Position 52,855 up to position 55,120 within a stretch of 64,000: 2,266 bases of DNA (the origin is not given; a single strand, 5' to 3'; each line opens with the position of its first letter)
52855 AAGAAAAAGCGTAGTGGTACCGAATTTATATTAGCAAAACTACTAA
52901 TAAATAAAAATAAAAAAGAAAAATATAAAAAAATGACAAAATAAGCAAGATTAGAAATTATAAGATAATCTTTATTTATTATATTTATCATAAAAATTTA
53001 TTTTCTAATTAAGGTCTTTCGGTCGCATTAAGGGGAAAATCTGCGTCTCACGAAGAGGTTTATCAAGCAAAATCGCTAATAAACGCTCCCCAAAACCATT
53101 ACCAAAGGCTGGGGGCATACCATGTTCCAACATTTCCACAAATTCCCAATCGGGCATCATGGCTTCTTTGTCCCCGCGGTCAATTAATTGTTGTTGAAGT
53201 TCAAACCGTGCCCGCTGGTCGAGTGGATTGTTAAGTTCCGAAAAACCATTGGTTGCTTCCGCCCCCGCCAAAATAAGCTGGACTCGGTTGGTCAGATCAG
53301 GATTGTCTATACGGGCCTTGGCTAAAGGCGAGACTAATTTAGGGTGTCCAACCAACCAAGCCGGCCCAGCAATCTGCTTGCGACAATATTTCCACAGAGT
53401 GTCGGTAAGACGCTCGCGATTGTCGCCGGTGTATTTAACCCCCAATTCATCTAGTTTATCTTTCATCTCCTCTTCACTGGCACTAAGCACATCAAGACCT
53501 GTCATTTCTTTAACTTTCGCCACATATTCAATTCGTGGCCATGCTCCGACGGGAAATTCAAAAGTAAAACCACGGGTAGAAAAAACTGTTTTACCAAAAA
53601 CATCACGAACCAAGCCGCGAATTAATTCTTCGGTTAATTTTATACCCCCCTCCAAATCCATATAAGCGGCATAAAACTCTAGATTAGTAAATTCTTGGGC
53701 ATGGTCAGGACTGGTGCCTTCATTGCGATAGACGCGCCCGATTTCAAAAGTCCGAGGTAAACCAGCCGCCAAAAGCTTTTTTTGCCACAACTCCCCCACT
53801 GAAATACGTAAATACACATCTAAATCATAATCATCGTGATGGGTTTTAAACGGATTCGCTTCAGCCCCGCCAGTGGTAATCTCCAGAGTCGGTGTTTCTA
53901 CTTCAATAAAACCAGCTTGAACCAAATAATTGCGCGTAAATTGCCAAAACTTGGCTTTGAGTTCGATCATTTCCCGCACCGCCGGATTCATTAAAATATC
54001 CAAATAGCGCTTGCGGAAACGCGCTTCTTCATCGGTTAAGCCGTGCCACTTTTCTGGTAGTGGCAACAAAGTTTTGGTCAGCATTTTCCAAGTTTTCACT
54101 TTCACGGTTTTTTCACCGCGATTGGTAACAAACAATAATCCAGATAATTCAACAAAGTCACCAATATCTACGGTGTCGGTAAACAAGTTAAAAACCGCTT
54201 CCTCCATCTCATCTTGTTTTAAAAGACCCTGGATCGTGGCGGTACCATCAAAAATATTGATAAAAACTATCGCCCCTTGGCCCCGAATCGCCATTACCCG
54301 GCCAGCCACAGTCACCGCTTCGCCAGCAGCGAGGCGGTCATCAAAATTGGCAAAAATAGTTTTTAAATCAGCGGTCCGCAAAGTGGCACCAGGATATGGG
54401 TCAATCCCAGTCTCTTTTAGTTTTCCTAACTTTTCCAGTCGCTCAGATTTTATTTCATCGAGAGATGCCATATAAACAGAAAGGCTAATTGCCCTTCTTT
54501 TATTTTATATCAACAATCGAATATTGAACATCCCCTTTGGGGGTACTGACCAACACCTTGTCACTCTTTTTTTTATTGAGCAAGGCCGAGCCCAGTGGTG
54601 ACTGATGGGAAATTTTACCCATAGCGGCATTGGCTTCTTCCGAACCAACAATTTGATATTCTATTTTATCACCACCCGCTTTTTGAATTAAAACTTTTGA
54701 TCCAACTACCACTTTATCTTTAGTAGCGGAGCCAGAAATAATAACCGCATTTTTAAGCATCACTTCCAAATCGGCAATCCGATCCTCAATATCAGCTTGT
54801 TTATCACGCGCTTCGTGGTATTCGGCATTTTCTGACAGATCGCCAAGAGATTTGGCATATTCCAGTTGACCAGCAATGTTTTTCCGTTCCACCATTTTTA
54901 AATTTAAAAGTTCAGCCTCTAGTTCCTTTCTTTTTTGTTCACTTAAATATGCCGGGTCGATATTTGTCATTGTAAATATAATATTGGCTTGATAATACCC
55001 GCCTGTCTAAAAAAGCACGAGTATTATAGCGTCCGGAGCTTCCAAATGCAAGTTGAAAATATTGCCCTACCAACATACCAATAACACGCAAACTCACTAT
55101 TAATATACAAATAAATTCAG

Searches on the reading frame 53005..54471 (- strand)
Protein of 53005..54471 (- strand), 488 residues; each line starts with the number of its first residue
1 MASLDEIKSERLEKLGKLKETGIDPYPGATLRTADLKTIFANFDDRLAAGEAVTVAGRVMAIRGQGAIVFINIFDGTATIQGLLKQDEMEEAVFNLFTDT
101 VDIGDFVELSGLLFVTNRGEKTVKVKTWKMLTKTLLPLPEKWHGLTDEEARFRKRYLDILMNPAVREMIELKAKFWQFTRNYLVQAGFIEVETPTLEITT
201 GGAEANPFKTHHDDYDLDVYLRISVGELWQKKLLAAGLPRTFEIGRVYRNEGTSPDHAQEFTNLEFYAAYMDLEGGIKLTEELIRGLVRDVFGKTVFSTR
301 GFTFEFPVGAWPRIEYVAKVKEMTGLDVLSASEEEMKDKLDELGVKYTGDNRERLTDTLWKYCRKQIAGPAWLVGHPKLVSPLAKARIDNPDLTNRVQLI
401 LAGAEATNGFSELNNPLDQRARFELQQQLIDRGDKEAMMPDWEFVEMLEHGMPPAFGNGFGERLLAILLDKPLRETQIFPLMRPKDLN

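Call 59: search_protein_families(library=pfam, proteins=[window:53005-54471:-], max_evalue=0.01)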
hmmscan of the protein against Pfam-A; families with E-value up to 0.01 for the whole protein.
window:53005-54471:- (488 aa): 3 families
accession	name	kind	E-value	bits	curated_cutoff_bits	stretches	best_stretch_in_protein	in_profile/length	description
PF00152.25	tRNA-synt_2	-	8.1e-62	209.5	25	1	147-482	1-307/308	tRNA synthetases class II (D, K and N)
PF01336.31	tRNA_anti-codon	-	5.1e-12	46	27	1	53-130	1-74/75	OB-fold nucleic acid binding domain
PF01409.25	tRNA-synt_2d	-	0.0015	18.5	19.8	1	219-301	81-162/246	tRNA synthetases class II core domain (F)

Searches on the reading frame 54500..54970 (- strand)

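Call 59: search_protein_families(library=pfam, proteins=[window:54500-54970:-], max_evalue=0.01)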
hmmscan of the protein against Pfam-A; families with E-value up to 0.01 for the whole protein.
window:54500-54970:- (156 aa): 2 families
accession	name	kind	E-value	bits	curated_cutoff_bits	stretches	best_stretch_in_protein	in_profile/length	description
PF01272.25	GreA_GreB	-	7.9e-23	80.7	26.9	1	83-156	2-76/77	Transcription elongation factor, GreA/GreB, C-term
PF03449.20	GreA_GreB_N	-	3.5e-21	75.6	24.5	1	8-77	2-71/71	Transcription elongation factor, N-terminal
